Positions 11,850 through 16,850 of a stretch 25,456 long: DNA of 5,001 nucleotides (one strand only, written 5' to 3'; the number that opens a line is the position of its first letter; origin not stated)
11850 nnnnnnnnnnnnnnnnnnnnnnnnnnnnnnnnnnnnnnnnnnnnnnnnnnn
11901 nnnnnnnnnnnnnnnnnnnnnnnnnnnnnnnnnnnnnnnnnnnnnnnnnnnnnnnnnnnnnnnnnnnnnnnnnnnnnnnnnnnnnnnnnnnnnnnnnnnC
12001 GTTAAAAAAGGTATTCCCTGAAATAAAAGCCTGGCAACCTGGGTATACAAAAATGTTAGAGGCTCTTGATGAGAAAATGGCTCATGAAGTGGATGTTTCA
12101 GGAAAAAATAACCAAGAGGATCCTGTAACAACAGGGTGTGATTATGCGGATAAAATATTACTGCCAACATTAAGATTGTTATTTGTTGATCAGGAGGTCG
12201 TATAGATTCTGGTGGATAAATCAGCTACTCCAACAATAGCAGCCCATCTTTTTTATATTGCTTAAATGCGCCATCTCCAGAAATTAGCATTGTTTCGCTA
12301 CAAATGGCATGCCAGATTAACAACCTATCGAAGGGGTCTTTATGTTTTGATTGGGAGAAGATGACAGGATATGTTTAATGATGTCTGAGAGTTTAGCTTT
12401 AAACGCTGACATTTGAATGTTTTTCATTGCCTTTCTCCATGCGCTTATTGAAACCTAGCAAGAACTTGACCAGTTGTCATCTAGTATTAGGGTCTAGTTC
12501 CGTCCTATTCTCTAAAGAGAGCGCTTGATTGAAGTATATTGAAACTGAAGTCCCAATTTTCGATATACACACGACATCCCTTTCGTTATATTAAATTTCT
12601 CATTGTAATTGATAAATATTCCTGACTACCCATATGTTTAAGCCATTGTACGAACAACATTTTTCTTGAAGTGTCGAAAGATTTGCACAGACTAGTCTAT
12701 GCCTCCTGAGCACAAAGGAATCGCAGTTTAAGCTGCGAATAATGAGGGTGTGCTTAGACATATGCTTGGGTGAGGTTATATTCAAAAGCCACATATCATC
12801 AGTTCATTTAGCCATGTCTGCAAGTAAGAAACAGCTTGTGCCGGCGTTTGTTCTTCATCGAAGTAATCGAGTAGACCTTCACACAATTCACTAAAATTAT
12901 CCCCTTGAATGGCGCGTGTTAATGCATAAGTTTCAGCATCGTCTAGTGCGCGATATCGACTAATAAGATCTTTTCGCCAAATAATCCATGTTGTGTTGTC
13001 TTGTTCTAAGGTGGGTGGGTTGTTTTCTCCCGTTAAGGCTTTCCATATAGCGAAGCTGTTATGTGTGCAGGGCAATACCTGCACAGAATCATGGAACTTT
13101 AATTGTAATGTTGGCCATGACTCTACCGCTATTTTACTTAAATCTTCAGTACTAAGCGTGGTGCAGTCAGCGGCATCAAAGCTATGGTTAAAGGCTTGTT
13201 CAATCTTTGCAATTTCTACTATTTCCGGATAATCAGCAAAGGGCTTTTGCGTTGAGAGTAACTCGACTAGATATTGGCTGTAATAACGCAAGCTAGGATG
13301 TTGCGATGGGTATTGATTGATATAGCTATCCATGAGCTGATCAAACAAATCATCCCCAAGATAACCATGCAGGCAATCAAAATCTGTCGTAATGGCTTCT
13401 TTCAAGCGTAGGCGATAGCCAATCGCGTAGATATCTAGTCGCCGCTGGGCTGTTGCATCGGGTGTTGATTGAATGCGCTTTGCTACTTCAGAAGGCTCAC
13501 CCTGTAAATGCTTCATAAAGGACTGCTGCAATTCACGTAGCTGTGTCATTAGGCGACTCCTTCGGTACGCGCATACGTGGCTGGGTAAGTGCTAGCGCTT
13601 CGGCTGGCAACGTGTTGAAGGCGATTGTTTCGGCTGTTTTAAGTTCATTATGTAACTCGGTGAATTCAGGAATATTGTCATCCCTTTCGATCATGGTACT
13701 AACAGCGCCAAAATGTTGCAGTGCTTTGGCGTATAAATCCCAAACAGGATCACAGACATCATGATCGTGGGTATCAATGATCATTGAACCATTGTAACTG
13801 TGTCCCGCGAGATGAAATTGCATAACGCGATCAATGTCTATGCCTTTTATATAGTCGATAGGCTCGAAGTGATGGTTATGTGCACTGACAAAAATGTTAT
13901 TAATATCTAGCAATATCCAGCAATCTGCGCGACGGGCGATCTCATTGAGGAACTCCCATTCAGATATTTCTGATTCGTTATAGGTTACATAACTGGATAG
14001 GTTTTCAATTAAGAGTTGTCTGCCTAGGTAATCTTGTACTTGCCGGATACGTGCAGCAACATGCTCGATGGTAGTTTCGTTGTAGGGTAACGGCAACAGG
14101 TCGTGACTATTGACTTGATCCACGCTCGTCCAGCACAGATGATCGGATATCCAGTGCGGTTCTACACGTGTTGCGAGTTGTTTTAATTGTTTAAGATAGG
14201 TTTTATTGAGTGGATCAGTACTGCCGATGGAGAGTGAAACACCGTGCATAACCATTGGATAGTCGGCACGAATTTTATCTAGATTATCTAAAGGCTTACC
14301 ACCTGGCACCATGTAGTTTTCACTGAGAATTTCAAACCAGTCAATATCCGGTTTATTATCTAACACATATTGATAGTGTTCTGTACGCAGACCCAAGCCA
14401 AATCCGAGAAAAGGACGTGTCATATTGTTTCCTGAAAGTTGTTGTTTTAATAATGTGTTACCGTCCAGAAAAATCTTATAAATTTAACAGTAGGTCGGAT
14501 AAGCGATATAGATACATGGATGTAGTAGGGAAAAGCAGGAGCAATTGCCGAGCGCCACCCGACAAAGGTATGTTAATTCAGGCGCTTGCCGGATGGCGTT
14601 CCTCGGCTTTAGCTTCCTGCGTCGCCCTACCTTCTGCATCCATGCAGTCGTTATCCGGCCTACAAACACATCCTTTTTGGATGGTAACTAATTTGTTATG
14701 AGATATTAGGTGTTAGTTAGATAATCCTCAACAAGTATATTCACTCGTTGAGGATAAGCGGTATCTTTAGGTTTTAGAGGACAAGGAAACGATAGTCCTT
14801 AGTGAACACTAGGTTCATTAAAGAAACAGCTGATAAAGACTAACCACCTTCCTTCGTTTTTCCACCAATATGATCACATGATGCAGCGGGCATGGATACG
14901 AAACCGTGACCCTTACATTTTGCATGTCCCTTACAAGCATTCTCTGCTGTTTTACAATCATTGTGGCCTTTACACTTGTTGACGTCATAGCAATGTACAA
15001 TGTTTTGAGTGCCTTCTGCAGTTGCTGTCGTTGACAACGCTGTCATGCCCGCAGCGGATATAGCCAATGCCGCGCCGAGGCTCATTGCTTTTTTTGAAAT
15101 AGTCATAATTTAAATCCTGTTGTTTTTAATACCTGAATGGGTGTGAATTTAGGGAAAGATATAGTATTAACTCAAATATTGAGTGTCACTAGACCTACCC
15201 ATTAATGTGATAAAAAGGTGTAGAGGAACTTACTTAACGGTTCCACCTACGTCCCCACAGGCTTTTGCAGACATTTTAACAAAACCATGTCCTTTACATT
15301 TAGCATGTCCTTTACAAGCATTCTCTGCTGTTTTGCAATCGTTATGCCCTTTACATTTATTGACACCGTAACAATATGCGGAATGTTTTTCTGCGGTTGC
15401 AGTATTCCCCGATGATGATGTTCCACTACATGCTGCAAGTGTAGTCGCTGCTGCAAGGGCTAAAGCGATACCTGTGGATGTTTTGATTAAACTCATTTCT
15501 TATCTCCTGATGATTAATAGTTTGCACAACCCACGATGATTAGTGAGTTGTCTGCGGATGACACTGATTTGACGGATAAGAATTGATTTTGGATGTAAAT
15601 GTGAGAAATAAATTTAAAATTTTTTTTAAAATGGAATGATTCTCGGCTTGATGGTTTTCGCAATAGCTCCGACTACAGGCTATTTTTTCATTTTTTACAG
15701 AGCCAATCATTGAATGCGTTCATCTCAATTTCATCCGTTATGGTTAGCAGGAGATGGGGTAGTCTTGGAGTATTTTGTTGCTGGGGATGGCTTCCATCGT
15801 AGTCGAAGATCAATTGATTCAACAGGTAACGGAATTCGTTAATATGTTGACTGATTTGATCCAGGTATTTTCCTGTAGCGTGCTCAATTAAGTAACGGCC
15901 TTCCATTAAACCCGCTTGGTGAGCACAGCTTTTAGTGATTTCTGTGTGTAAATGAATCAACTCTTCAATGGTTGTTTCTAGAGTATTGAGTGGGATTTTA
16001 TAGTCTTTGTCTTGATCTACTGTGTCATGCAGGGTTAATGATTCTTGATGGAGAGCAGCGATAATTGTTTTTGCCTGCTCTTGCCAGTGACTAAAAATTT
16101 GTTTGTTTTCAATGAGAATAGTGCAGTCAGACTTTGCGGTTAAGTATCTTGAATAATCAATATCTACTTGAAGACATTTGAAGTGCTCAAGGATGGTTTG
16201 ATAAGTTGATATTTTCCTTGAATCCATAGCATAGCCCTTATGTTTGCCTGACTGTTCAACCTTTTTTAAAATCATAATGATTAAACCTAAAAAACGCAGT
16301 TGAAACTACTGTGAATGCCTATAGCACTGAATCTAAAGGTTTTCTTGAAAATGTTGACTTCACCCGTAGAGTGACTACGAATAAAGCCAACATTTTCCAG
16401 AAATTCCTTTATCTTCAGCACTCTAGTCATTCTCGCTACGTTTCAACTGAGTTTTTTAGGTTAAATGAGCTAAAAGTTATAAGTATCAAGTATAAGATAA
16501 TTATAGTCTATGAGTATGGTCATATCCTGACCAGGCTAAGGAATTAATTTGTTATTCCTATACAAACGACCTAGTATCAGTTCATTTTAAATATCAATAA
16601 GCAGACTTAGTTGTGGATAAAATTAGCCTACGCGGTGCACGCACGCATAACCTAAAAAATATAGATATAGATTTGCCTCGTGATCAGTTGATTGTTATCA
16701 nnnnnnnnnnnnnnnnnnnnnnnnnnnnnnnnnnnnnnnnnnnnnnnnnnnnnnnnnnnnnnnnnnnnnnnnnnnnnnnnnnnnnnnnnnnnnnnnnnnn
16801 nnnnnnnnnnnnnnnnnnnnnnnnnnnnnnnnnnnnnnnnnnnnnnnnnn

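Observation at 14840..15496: Twin bufferin-type precursors: same core, one lipid-anchored and one soluble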

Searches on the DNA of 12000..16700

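Call 31: search_rna_families(source=window, start=12000, end=16700, threshold=evalue, max_evalue=1)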
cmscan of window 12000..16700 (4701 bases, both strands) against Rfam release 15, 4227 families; matches with E-value up to 1: 2.
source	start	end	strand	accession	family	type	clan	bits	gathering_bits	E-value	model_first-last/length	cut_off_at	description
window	15122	15217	+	RF00754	mir-279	Gene; miRNA;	CL00095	22.6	56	0.47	1-87/87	no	mir-279 microRNA precursor family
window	16272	16350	+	RF00571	SNORD65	Gene; snRNA; snoRNA; CD-box;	CL00057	20.5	41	0.55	1-73/73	no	Small nucleolar RNA SNORD65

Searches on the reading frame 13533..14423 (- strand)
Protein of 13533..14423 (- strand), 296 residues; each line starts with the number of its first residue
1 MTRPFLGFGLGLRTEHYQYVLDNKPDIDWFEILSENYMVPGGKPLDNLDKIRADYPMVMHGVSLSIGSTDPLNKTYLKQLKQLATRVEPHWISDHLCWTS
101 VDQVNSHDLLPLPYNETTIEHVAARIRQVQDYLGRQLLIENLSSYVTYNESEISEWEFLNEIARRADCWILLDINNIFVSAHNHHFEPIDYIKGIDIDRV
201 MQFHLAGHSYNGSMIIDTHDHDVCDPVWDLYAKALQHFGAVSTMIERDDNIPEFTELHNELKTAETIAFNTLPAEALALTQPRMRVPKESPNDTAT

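Call 5: search_protein_families(library=pfam, proteins=[window:13533-14423:-], max_evalue=0.01)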
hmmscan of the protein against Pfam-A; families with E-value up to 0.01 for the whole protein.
window:13533-14423:- (296 aa): 2 families
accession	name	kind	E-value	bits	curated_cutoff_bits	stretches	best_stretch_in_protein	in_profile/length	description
PF05114.20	MbnB_TglH_ChrH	-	9.2e-113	376.3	25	1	8-267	2-261/263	RiPP precursor modification enzyme MbnB/TglH/ChrH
PF01261.30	AP_endonuc_2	-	6.5e-05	23.2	31.1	1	111-239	94-220/249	Xylose isomerase-like TIM barrel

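Call 6: search_protein_families(library=ncbifam, proteins=[window:13533-14423:-], max_evalue=0.01)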
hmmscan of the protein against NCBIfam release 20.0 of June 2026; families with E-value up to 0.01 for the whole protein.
window:13533-14423:- (296 aa): 5 families
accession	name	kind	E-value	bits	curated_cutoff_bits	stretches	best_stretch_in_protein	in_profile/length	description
NF050167.1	MNIO_BufB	equivalog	3.3e-118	393.7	310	1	8-264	1-261/262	MNIO family bufferin maturase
NF003818.2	PRK05409.1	equivalog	3.9e-82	275.8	360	1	8-266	2-262/264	HvfB family MNIO-type RiPP peptide maturase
NF050151.1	RiPP_MNIO_ApyH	equivalog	2.4e-27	95.8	400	1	11-238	16-249/283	multinuclear non-heme iron-dependent oxidative enzyme ApyH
TIGR04159.2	methbact_MbnB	equivalog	1.9e-19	70.2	325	1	21-263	17-254/261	methanobactin biosynthesis protein MbnB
NF050165.1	MNIO_ChrH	equivalog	3.8e-15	55.8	600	1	57-243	59-252/363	MNIO family chryseobactin maturase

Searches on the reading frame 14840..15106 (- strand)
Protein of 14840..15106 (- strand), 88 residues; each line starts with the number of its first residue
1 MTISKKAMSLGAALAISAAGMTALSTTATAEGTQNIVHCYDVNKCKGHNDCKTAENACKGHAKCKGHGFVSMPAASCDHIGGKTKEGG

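Call 5: search_protein_families(library=pfam, proteins=[window:14840-15106:-], max_evalue=0.01)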
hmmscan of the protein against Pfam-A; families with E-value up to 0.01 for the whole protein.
window:14840-15106:- (88 aa): 0 families

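Call 6: search_protein_families(library=ncbifam, proteins=[window:14840-15106:-], max_evalue=0.01)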
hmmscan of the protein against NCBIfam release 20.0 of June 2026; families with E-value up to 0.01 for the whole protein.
window:14840-15106:- (88 aa): 1 family
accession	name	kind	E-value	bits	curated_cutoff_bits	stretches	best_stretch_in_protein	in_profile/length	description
NF050166.1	Cu_RiPP_BufA2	equivalog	3.6e-24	84.8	60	1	12-84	2-78/79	BufA2 family periplasmic bufferin-type metallophore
